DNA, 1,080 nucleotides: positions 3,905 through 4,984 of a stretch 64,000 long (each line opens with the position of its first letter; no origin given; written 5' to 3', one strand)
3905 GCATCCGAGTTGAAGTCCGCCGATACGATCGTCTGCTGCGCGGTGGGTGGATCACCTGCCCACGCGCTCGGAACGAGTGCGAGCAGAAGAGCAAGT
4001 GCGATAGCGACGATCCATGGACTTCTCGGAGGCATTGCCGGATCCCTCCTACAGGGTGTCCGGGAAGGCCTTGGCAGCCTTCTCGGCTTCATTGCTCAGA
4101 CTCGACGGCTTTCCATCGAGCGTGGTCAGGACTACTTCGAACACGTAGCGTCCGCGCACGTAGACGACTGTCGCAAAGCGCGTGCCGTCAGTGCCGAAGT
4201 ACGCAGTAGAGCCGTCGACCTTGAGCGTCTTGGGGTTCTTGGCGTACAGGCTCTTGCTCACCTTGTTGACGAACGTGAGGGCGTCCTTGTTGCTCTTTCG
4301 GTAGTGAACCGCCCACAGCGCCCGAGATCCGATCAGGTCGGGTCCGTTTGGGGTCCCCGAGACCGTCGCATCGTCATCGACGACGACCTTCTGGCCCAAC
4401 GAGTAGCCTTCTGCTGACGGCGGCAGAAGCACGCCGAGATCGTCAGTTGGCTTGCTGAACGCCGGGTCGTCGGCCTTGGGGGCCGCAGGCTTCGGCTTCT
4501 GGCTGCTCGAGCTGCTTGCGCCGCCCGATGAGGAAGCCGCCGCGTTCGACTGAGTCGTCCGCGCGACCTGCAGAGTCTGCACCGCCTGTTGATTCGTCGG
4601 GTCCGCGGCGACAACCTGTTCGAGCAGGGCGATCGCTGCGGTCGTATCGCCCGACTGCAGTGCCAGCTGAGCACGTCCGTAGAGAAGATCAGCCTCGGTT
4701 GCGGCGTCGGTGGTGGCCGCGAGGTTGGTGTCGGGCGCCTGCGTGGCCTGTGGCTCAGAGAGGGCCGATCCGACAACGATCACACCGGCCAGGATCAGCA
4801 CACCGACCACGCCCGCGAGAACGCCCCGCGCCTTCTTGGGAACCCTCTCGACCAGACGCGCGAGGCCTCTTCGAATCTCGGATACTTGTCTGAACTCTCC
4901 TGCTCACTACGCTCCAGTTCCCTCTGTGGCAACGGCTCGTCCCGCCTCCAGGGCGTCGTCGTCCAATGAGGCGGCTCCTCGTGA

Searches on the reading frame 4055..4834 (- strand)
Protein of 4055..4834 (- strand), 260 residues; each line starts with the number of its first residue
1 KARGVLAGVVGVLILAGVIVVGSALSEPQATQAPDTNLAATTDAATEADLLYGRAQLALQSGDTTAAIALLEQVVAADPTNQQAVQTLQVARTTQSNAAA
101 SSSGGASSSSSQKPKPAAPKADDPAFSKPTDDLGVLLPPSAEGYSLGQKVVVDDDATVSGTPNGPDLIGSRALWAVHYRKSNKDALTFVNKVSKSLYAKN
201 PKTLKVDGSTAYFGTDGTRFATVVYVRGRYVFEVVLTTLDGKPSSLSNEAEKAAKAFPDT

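Call 36: search_protein_families(library=pfam, proteins=[window:4055-4834:-], max_evalue=0.01)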
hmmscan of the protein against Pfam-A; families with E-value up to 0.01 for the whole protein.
seq(260 aa): 8 families
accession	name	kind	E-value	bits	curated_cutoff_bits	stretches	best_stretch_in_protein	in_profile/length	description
PF13428.12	TPR_14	-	0.00014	22.6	23.5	1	49-85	2-38/44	Tetratricopeptide repeat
PF14559.12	TPR_19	-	0.00015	22.5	25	1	45-89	22-65/68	Tetratricopeptide repeat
PF13432.12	TPR_16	-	0.00026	21.8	32.7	1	47-81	30-64/65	Tetratricopeptide repeat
PF14863.12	Alkyl_sulf_dimr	-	0.00027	21.8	26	1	39-95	60-116/139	Alkyl sulfatase dimerisation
PF07719.23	TPR_2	-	0.00072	19.9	27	1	48-81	1-34/34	Tetratricopeptide repeat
PF13181.12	TPR_8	-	0.0018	18.7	25.7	1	48-81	1-34/34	Tetratricopeptide repeat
PF25058.1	ARM_TT21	-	0.0026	18.2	27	1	38-86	84-132/155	Tetratricopeptide repeat protein 21 ARM repeat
PF13371.12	TPR_9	-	0.0027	18.1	35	1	47-89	28-70/73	Tetratricopeptide repeat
